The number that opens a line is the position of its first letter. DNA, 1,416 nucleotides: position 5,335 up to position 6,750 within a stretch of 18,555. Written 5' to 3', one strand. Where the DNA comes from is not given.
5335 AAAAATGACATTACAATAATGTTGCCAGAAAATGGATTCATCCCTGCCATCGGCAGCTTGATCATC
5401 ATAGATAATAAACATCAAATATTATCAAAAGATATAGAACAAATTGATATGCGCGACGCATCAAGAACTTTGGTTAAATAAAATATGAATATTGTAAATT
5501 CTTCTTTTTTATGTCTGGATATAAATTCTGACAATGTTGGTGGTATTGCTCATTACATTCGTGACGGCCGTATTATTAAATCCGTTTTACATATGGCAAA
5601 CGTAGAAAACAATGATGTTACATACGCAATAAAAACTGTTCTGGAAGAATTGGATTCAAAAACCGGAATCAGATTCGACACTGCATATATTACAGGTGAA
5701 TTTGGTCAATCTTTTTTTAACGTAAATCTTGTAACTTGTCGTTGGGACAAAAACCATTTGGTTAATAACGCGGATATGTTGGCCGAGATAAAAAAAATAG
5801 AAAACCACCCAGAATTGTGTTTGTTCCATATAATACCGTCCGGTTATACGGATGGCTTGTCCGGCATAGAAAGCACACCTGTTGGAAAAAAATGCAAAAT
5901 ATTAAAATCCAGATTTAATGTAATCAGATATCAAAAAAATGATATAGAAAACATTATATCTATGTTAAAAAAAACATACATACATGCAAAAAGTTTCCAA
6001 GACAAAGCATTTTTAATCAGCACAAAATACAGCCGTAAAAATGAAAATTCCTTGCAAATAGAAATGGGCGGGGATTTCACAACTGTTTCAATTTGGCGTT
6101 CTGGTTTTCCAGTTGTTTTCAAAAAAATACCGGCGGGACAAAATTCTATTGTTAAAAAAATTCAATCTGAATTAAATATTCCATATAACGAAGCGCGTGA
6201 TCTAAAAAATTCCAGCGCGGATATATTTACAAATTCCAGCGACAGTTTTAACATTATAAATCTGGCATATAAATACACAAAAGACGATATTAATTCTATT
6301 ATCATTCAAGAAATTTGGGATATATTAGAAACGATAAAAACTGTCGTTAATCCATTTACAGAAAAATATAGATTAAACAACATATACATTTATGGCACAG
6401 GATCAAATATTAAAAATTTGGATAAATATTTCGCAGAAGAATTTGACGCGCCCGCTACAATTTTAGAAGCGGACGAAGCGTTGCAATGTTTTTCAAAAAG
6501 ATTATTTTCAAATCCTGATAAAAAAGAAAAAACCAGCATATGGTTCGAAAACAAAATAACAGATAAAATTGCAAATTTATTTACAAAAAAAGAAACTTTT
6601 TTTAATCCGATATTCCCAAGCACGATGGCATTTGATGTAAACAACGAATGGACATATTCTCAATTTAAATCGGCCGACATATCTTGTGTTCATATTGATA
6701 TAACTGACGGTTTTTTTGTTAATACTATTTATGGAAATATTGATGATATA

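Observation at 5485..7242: In-frame fusion of a cell-division FtsA homologue to the pentose-phosphate enzyme ribulose-phosphate 3-epimerase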

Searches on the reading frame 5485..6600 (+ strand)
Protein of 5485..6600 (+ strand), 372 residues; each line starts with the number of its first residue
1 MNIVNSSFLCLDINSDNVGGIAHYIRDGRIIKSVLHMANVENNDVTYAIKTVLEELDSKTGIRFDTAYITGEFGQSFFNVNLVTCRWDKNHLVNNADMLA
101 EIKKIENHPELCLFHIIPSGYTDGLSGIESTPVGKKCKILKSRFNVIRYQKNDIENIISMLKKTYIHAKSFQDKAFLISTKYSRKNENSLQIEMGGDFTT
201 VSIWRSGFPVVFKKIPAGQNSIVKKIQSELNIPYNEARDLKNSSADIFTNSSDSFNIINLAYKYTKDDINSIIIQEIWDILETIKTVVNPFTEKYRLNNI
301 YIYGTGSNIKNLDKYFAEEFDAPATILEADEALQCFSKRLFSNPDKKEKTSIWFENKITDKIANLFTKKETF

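Call 6: search_protein_families(library=ncbifam, proteins=[window:5485-6600:+], max_evalue=0.01)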
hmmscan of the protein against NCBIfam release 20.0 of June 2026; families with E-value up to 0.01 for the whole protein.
window:5485-6600:+ (372 aa): 7 families
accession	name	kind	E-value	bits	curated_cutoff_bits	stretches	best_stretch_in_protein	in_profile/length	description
TIGR01174.1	ftsA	equivalog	1e-13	51.1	175.85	1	45-326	49-344/371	cell division protein FtsA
TIGR02529.1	EutJ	subfamily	4.2e-05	23.1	152.1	0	186-258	107-175/239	ethanolamine utilization protein EutJ family protein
TIGR01175.1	pilM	subfamily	5.9e-05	22.2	133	1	185-328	186-314/348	type IV pilus assembly protein PilM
NF040964.1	MamK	subfamily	0.0002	20.5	400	1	222-319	188-292/335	MamK family actin-like protein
NF053558.1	BeeR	equivalog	0.00069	18.7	530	1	148-316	120-304/349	BeeR family actin-like protein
NF011660.0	PRK15080.1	equivalog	0.00099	18.4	182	0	270-321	201-252/277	ethanolamine utilization protein EutJ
NF045943.2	MAG3720_fam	hypoth_equivalog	0.0019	17.3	70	1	133-321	144-329/395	MAG3720 family protein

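Call 21: search_solved_structures(query=window:5485-6600:+, max_evalue=1, show_alignments=2)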
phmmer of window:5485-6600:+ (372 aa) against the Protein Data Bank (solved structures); distinct sequences matched with E-value up to 1: 5.
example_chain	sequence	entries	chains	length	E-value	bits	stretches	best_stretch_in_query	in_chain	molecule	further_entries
7bvy_A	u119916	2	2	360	0.00015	24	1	189-346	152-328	Cell shape determining protein MreB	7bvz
3jc8_Ma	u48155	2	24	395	0.017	17.3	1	179-242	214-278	Type IV pilus biogenesis protein PilM | PilM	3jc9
1e4f_T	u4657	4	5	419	0.038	16.1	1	154-240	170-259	CELL DIVISION PROTEIN FTSA | CELL DIVISION PROTEIN FTSA, PUTATIVE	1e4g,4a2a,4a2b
8r2n_A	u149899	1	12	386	0.12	14.5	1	156-315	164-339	Actin/actin family protein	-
7q6g_A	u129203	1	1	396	0.81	11.8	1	102-241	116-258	Cell division protein FtsA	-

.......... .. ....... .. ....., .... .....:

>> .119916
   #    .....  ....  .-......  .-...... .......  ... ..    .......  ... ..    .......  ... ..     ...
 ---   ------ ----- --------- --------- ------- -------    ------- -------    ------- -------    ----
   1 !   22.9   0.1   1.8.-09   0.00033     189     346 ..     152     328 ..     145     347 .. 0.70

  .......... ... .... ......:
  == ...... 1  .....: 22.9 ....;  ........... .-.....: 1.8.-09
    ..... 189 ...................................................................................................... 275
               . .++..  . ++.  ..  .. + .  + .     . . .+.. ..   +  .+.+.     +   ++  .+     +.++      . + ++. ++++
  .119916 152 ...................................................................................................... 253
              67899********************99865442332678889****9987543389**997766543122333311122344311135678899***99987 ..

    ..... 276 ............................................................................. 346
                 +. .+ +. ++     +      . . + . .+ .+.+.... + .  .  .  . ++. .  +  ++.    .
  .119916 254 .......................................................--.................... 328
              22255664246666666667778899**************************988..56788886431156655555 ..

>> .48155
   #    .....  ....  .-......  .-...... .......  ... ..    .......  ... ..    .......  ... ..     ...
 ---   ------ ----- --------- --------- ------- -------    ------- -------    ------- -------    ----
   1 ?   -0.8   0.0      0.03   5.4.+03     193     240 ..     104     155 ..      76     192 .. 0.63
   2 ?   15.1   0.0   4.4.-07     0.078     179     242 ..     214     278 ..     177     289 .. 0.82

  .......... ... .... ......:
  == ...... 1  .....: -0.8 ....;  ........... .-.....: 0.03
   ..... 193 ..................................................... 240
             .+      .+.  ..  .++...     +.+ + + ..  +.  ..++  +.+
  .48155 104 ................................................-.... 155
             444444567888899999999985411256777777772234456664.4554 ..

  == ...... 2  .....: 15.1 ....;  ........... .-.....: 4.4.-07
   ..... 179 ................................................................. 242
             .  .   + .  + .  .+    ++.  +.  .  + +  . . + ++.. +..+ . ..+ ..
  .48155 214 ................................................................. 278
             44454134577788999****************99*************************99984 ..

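Call 37: search_solved_structures(query=A2, max_evalue=0.001, show_alignments=4)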
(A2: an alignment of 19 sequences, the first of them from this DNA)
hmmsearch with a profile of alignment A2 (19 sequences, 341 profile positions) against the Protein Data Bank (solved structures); distinct sequences matched with E-value up to 0.001: 20.
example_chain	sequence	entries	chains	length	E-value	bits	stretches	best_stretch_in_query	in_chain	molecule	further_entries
7q6f_A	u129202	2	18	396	3.5e-15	59.2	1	47-324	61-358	Cell division protein FtsA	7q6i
3wt0_A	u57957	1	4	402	1e-14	57.6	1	72-323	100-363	Cell division protein FtsA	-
3wqt_A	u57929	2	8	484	1.5e-14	57.1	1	72-323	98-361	Cell division protein FtsA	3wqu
7q6g_A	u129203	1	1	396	1.8e-14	56.9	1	87-337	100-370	Cell division protein FtsA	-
1e4f_T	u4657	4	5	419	1e-13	54.4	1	11-324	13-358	CELL DIVISION PROTEIN FTSA | CELL DIVISION PROTEIN FTSA, PUTATIVE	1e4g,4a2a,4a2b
7q6d_A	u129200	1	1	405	1.2e-12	50.9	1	87-324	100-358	Cell division protein FtsA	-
2ych_A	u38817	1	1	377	2.2e-10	43.4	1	180-326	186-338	COMPETENCE PROTEIN PILM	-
3jc8_Ma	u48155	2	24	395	4.4e-10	42.4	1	181-326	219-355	Type IV pilus biogenesis protein PilM | PilM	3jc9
7e1c_A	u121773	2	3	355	2.2e-09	40.1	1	187-327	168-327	Cell shape-determining protein MreB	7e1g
7bvy_A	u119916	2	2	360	5.4e-08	35.6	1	185-327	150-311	Cell shape determining protein MreB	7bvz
6rzq_A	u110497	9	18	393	5.6e-07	32.2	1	212-331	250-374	Heat shock protein 70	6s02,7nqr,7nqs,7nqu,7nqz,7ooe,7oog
7zpt_M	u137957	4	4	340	1.5e-06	30.8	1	187-325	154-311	Cell shape-determining protein MreB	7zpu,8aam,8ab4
8azg_M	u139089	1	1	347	1.6e-06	30.7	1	187-325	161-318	Cell shape-determining protein MreB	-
1jce_A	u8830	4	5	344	3.7e-06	29.5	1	187-323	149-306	ROD SHAPE-DETERMINING PROTEIN MREB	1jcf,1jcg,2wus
5eox_A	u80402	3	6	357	3.9e-05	26.2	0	183-241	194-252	Type 4 fimbrial biogenesis protein PilM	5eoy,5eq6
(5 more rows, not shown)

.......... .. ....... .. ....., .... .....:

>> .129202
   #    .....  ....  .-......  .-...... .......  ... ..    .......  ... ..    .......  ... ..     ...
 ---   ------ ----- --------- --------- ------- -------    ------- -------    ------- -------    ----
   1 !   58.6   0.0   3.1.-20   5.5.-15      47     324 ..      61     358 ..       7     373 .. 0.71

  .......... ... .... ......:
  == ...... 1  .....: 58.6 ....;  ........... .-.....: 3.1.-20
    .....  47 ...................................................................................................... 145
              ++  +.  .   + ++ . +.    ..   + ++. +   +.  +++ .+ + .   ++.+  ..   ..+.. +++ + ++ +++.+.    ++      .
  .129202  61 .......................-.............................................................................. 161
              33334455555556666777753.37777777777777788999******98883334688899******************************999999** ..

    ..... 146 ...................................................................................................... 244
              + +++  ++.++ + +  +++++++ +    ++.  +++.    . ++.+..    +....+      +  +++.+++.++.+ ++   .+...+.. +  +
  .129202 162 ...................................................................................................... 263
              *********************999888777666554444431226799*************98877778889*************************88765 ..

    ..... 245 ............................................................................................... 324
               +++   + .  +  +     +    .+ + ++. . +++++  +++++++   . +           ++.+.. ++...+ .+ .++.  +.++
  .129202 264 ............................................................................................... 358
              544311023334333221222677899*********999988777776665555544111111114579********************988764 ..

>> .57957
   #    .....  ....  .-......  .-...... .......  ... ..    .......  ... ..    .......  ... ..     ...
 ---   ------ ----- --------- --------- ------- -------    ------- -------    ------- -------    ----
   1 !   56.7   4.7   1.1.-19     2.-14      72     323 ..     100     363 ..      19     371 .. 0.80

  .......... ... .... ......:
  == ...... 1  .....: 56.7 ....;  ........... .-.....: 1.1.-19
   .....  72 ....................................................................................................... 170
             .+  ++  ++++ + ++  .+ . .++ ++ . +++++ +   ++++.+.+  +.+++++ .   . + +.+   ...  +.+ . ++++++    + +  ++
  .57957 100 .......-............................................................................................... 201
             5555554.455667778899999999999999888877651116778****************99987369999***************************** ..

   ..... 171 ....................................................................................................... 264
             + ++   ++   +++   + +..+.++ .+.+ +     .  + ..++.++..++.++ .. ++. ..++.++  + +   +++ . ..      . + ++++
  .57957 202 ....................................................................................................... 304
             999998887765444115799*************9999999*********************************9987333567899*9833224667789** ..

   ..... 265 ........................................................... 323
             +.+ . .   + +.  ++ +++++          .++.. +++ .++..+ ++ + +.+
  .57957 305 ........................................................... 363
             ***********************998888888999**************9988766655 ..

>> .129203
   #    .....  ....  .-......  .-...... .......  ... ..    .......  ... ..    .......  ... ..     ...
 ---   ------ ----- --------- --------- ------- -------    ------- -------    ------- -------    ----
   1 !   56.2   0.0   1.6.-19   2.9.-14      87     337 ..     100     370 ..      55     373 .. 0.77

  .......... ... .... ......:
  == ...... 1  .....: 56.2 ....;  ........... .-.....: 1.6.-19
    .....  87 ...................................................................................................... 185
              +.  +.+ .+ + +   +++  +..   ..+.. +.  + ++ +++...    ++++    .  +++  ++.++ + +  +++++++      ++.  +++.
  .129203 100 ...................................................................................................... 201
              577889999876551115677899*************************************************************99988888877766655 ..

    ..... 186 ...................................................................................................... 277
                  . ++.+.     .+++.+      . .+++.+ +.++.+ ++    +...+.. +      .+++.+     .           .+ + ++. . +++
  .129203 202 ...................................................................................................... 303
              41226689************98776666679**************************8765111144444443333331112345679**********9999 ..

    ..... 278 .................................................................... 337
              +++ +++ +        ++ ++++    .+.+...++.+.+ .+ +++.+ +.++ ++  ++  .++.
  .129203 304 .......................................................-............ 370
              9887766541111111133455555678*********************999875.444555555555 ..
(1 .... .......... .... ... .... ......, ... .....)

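Call 40: search_protein_representatives(alignment_id=A2)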
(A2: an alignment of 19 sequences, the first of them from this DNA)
Query: 19 sequences, 341 profile positions. Proteins with E-value up to 0.001 (for the whole library): 9896; up to 1e-10: 2476; up to 1e-30: 28. The best 150 are listed.
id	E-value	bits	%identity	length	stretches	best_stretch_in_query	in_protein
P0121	9.5e-155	531.3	-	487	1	1-340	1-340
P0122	1.5e-144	497.8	-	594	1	1-340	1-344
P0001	6.7e-130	449.6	-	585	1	1-340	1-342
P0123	2.8e-128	444.2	-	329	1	1-328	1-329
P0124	4.6e-115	400.8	-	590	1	1-340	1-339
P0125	6.1e-113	393.8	-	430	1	1-340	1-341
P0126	5.8e-112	390.6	-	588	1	1-340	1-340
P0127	6.6e-100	351.0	-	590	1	3-339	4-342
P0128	4.9e-92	325.1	-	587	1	1-340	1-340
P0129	8.1e-92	324.4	-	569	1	21-340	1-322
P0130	1.4e-91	323.6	-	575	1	1-340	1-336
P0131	1.4e-91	323.5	-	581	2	1-340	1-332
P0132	2.1e-89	316.4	-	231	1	1-200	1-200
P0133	4.0e-75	269.5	-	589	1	1-340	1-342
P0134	3.5e-53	197.3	-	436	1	158-340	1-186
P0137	2.3e-47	178.2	-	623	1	2-340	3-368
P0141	5.5e-42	160.5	-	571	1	5-334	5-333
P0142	1.4e-39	152.6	-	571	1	41-335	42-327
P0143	9.3e-39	149.9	-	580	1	1-340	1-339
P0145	3.1e-33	131.8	-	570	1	6-333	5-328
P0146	1.9e-32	129.2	-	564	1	46-333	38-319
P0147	1.1e-31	126.7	-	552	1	6-338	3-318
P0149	1.1e-27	113.5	-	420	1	46-328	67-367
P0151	4.5e-27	111.5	-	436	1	19-324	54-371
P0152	1.2e-26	110.0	-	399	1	5-323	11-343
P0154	4.7e-26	108.1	-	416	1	45-326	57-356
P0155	1.5e-25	106.5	-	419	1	45-321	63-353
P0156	2.5e-25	105.8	-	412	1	51-326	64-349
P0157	2.8e-25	105.6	-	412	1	6-325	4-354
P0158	1.2e-24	103.5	-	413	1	91-319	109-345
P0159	1.9e-24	102.8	-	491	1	14-325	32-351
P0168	9.0e-24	100.6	-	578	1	17-321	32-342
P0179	6.9e-23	97.7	-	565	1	6-207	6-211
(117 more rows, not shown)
